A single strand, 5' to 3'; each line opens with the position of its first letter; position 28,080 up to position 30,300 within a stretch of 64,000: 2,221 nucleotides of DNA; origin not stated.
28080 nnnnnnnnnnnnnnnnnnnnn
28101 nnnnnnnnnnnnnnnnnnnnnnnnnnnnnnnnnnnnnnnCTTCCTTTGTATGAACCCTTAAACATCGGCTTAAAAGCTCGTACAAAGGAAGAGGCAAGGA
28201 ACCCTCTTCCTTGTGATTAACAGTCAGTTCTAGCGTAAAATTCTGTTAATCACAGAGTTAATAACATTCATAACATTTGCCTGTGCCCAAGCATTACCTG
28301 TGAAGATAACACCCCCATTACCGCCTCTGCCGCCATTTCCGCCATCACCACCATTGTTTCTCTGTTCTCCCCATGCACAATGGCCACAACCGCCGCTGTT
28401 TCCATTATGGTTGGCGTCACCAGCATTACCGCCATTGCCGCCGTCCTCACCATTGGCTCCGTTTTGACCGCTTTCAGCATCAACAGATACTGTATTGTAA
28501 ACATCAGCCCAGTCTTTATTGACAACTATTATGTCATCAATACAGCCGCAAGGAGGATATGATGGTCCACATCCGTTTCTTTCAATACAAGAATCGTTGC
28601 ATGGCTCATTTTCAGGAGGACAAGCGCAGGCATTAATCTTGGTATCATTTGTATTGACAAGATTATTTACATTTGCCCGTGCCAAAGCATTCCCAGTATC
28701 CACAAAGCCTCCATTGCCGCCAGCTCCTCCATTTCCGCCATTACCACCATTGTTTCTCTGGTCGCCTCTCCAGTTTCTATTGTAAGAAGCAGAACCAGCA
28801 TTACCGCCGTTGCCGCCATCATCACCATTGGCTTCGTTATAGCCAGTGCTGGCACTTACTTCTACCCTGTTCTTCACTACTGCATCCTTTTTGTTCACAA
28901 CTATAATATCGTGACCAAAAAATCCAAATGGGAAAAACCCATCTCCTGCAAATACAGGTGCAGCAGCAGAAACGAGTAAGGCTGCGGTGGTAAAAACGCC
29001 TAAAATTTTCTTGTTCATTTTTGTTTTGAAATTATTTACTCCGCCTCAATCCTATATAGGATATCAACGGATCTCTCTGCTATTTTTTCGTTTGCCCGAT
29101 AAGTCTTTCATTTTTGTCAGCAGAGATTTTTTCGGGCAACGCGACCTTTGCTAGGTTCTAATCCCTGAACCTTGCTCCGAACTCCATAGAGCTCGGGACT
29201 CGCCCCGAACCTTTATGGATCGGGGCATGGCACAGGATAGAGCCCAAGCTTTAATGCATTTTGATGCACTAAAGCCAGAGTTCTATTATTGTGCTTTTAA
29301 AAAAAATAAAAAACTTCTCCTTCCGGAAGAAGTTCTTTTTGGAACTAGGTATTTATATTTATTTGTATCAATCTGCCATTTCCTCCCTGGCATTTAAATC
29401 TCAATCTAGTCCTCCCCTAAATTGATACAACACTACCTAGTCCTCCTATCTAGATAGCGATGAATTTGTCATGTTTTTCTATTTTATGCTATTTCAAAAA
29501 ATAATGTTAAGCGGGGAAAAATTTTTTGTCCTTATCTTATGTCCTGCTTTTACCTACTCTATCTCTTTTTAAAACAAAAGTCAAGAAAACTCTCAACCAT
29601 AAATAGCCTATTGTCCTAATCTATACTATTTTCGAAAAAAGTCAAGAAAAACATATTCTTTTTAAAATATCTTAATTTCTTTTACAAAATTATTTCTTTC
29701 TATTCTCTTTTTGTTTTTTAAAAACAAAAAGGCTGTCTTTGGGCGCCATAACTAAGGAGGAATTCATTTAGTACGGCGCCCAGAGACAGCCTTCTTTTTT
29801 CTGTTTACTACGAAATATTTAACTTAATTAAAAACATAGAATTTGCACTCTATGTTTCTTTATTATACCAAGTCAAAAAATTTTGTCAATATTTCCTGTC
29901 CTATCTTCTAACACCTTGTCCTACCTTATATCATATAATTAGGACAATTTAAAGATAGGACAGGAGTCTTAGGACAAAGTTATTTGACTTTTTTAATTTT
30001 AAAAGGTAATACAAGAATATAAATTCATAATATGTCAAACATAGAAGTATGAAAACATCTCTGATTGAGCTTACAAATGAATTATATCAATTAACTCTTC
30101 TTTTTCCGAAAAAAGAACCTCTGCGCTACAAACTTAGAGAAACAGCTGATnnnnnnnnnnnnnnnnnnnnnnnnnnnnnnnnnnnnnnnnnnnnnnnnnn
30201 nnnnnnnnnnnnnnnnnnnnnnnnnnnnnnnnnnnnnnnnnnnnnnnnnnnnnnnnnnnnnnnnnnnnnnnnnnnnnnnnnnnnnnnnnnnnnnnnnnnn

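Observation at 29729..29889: Consensus promoter followed within ~60 nt by a 24-bp hairpin displaying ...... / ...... in its loop: sRNA or first attenuator of an 830-nt leader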

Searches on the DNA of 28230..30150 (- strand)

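Call 7: search_rna_families(source=window, start=28900, end=30150, threshold=evalue, max_evalue=10)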
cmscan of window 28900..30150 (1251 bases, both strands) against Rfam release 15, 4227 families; matches with E-value up to 10: 37.
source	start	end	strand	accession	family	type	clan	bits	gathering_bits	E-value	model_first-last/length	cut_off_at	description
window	29717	29807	-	RF00659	mir-365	Gene; miRNA;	-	35.9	62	2.4e-05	1-86/86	no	mir-365 microRNA precursor family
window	29699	29824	+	RF02030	tp2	Gene; sRNA;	-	31.2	50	0.0068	1-114/114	no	tp2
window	29894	29965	-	RF03734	mir-4773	Gene; miRNA;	-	27.9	100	0.016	1-78/78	no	mir-4773 microRNA precursor family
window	29879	29981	+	RF03955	MIR2934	Gene; miRNA;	-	25.7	100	0.038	1-113/113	no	MIR2934 microRNA precursor family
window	29865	29990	+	RF00925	MIR1027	Gene; miRNA;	-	25.5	150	0.011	1-142/142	no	MIR1027 microRNA precursor family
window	29894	29965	+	RF03734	mir-4773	Gene; miRNA;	-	25.5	100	0.064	1-78/78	no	mir-4773 microRNA precursor family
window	29879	29981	-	RF03955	MIR2934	Gene; miRNA;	-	24.4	100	0.083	1-113/113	no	MIR2934 microRNA precursor family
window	29870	29990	+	RF03693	MIR1919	Gene; miRNA;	-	24.2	85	0.037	1-123/123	no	MIR1919 microRNA precursor family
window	29924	30006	+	RF01597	snoR22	Gene; snRNA; snoRNA; CD-box;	-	23.6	50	2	1-83/83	no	small nucleolar RNA snoR22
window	30024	30053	-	RF01349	CRISPR-DR40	Gene; CRISPR;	-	23.4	42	1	1-30/30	no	CRISPR RNA direct repeat element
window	29709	29816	+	RF04174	MIR4208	Gene; miRNA;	-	22.3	140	1.3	1-191/191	no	MIR4208 microRNA precursor family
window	29667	29820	+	RF03922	MIR2119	Gene; miRNA;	-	22.3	73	4.7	1-188/188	no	MIR2119 microRNA precursor family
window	29716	29809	-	RF04174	MIR4208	Gene; miRNA;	-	21.9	140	1.6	1-191/191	no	MIR4208 microRNA precursor family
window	29809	29870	+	RF00238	ctRNA_pND324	Gene; antisense;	-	21.7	45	2.6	1-86/86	no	ctRNA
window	29675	29800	+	RF00025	Telomerase-cil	Gene;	CL00004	21.5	52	1.1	1-165/165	no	Ciliate telomerase RNA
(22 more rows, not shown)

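Call 81: search_rna_families(sources=[L011, L014, L015, L016, L025, L027, L004, L020, L028, L026], threshold=evalue, max_evalue=0.01)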
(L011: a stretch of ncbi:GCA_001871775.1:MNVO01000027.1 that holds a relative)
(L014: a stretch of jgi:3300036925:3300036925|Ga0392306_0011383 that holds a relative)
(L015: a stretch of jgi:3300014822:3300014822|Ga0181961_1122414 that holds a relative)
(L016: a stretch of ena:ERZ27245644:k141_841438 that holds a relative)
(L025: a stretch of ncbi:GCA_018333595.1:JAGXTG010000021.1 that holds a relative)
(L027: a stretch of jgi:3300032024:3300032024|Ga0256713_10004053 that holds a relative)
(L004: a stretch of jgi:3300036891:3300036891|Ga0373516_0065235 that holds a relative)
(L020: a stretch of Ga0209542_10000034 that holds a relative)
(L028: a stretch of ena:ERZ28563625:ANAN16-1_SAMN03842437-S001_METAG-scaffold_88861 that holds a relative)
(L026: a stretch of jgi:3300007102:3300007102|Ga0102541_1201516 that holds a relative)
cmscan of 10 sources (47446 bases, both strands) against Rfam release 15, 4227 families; matches with E-value up to 0.01: 0.
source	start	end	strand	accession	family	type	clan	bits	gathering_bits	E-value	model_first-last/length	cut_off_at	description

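Call 83: build_rna_model(alignment_id=A8, structure=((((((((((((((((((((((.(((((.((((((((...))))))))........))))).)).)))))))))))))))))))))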
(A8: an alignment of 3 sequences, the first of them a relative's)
Model R1 built from alignment A8 (3 sequences, 85 columns); structure: as given.
model positions 85; base pairs 35; branch points 0; effective number of sequences 1.67; information 0.669 bits per position. Calibrated on 0.2 Mb of random sequence (short: E-values are rough).
structure used (alignment columns):
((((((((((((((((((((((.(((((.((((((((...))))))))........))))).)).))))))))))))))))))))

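Call 84: search_with_rna_model(model_id=R1, sources=[window, L001, L004, L011, L014, L015, L016, L018, L019, L020, L022, L024, L025, L026, L027, L028], max_evalue=10, make_alignment=true, show_alignments=8)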
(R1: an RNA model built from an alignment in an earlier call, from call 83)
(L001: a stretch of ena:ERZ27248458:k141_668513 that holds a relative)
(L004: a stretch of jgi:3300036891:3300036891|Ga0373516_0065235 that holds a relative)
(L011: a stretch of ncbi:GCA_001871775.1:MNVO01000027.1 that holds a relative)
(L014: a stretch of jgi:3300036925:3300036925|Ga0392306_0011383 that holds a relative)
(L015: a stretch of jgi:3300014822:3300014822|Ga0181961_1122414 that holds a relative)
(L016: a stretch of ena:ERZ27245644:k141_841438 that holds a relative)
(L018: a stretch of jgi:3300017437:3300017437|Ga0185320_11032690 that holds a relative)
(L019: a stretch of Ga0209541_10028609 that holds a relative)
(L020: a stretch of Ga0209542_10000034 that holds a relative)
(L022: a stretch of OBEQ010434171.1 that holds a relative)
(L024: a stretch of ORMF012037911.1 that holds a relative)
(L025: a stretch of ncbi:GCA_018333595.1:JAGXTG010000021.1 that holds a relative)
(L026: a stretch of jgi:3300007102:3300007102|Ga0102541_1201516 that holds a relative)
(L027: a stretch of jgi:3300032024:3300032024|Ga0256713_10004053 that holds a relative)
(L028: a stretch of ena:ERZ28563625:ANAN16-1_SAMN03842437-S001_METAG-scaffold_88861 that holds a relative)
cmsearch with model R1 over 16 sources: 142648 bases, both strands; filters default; matches with E-value up to 10: 7.
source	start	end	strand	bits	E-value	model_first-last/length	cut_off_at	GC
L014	422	506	+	104.6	1.5e-22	1-85/85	no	0.55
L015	215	294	+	88.2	1.3e-18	1-85/85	no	0.57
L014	422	506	-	52.1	6.5e-10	1-85/85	no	0.55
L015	215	294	-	50.5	1.6e-09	1-85/85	no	0.57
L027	1964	2040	+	37.2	2.6e-06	1-85/85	no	0.53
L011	2003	2082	+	32.3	4.1e-05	1-85/85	no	0.46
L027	1964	2040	-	15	0.59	1-85/85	no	0.53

Alignment A9: 7 matches aligned to the model, 118 columns, each read 5' to 3' on its own strand. Consensus structure (alignment columns), stored with it:
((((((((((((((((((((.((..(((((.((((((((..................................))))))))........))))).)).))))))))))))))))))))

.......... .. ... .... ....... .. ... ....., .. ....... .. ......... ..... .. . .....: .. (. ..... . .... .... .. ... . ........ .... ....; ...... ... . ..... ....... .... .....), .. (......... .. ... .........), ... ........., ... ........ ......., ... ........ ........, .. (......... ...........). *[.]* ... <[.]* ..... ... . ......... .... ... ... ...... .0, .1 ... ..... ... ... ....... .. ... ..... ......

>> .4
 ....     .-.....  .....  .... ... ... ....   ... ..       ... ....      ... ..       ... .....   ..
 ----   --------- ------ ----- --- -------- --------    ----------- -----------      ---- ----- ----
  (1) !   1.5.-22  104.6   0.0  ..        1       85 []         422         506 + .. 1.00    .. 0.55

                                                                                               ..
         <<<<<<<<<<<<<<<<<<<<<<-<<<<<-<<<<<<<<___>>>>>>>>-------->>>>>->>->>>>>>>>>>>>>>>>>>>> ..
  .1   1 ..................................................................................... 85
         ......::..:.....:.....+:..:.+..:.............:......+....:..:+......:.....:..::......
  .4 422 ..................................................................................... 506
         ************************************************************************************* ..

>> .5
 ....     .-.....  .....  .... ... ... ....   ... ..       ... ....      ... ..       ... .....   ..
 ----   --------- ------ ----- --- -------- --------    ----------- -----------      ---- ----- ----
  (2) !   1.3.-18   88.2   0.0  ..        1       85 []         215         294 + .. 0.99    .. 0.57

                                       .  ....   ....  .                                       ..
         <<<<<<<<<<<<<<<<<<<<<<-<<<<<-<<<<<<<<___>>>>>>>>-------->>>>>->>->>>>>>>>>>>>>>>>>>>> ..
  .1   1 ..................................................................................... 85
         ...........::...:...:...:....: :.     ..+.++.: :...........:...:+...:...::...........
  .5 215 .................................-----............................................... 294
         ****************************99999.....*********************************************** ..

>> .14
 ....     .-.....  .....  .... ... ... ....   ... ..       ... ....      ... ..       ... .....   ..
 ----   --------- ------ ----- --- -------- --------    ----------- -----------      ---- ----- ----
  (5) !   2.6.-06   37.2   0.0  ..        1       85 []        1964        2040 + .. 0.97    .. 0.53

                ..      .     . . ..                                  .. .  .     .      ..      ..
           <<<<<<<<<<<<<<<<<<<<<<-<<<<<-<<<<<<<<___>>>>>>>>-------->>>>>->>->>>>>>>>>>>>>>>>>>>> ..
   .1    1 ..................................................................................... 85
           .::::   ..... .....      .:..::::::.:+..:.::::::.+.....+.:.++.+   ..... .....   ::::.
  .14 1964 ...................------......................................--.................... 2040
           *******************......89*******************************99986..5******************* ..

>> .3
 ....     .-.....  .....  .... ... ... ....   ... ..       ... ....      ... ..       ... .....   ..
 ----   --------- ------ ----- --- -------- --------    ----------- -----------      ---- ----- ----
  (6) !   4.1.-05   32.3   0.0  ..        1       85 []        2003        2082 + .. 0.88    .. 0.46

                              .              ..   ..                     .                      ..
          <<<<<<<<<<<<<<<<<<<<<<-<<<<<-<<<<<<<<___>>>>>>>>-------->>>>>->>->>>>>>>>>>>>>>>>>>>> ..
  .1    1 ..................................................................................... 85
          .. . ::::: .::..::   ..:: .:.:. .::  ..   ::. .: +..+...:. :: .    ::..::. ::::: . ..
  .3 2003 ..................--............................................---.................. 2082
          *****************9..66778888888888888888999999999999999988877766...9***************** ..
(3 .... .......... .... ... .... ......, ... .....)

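Call 85: search_with_rna_model(model_id=R1, sources=[L001, L016, L025, L020, L028], filters=off, max_evalue=10, show_alignments=6)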
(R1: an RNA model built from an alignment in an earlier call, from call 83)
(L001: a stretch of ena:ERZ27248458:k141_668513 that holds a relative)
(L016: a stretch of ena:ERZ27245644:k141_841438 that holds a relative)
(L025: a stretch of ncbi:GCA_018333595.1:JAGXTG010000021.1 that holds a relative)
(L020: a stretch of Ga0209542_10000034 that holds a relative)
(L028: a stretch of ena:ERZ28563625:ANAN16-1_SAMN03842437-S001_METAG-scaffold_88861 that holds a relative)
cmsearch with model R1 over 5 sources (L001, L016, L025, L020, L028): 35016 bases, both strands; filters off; matches with E-value up to 10: 52.
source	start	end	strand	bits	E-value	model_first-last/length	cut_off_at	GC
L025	2045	2121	+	35.1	2.1e-06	1-85/85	no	0.57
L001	5678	5748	+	29.3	5.2e-05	1-85/85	no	0.46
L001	5678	5748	-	27.8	0.00012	1-85/85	no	0.46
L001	9073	9108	+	22.1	0.0029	1-85/85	no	0.39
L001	9073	9108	-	22.1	0.0029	1-85/85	no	0.39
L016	1303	1387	+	20.1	0.0087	1-85/85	no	0.6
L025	2046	2120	-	17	0.049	1-85/85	no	0.59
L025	4454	4503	-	14.6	0.18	1-85/85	no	0.54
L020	3696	3758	-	13.5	0.33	1-85/85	no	0.48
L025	3026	3070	-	13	0.45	1-85/85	no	0.58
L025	4454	4503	+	13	0.45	1-85/85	no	0.54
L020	2297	2354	+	12.6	0.55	1-85/85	no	0.52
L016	1299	1391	-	11.5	1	1-85/85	no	0.57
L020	2297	2354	-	11.1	1.3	1-85/85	no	0.52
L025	3026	3070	+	10.7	1.6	1-85/85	no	0.58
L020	3227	3250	-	10.6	1.7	1-85/85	no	0.5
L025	2216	2293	+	10.1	2.2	1-85/85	no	0.41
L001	5846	5917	-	10.1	2.2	1-85/85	no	0.35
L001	4089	4146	-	10.1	2.2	1-85/85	no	0.41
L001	409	443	+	10.1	2.2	1-85/85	no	0.23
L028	416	468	+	9.8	2.6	1-85/85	no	0.62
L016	1594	1659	+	9.8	2.6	1-85/85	no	0.44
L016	1594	1659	-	9.5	3.2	1-85/85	no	0.44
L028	1908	1934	-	9.3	3.4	1-85/85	no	0.56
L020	3227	3250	+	9.3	3.5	1-85/85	no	0.5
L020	4301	4339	+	9.2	3.6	1-85/85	no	0.44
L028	1461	1523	+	8.9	4.5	1-85/85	no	0.4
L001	11160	11182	+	8.6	5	30-52/85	no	0.35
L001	8961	8990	-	8.6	5.1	1-85/85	no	0.23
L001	5378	5416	-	8.5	5.5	1-85/85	no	0.41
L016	2280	2309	+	8.4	5.6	1-85/85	no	0.77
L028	3763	3807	-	8.3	6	1-85/85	no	0.56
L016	3151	3186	+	8.3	6.1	1-85/85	no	0.58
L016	1030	1051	+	8.2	6.4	1-85/85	no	0.64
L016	2241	2291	-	8.2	6.6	1-85/85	no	0.78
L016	2483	2536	-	8.2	6.6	1-85/85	no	0.26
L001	5261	5289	-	8.1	6.7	1-85/85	no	0.38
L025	2217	2292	-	8.1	6.9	1-85/85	no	0.42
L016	1560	1584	-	8.1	7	1-85/85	no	0.52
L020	3699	3755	+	8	7.2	1-85/85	no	0.49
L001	409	443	-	8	7.3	1-85/85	no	0.23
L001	3633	3670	+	8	7.4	1-85/85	no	0.34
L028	1651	1678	+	7.8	7.8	1-85/85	no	0.29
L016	1030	1051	-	7.8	7.9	1-85/85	no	0.64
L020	2585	2635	-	7.8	8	1-85/85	no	0.39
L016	1560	1584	+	7.8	8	1-85/85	no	0.52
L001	10769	10796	-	7.8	8.2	1-85/85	no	0.43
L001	2375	2407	+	7.8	8.2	1-85/85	no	0.36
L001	5125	5179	+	7.8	8.2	1-85/85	no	0.6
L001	4091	4144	+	7.7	8.6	1-85/85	no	0.39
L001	2375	2407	-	7.6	8.7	1-85/85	no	0.36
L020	4301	4339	-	7.6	9.1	1-85/85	no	0.44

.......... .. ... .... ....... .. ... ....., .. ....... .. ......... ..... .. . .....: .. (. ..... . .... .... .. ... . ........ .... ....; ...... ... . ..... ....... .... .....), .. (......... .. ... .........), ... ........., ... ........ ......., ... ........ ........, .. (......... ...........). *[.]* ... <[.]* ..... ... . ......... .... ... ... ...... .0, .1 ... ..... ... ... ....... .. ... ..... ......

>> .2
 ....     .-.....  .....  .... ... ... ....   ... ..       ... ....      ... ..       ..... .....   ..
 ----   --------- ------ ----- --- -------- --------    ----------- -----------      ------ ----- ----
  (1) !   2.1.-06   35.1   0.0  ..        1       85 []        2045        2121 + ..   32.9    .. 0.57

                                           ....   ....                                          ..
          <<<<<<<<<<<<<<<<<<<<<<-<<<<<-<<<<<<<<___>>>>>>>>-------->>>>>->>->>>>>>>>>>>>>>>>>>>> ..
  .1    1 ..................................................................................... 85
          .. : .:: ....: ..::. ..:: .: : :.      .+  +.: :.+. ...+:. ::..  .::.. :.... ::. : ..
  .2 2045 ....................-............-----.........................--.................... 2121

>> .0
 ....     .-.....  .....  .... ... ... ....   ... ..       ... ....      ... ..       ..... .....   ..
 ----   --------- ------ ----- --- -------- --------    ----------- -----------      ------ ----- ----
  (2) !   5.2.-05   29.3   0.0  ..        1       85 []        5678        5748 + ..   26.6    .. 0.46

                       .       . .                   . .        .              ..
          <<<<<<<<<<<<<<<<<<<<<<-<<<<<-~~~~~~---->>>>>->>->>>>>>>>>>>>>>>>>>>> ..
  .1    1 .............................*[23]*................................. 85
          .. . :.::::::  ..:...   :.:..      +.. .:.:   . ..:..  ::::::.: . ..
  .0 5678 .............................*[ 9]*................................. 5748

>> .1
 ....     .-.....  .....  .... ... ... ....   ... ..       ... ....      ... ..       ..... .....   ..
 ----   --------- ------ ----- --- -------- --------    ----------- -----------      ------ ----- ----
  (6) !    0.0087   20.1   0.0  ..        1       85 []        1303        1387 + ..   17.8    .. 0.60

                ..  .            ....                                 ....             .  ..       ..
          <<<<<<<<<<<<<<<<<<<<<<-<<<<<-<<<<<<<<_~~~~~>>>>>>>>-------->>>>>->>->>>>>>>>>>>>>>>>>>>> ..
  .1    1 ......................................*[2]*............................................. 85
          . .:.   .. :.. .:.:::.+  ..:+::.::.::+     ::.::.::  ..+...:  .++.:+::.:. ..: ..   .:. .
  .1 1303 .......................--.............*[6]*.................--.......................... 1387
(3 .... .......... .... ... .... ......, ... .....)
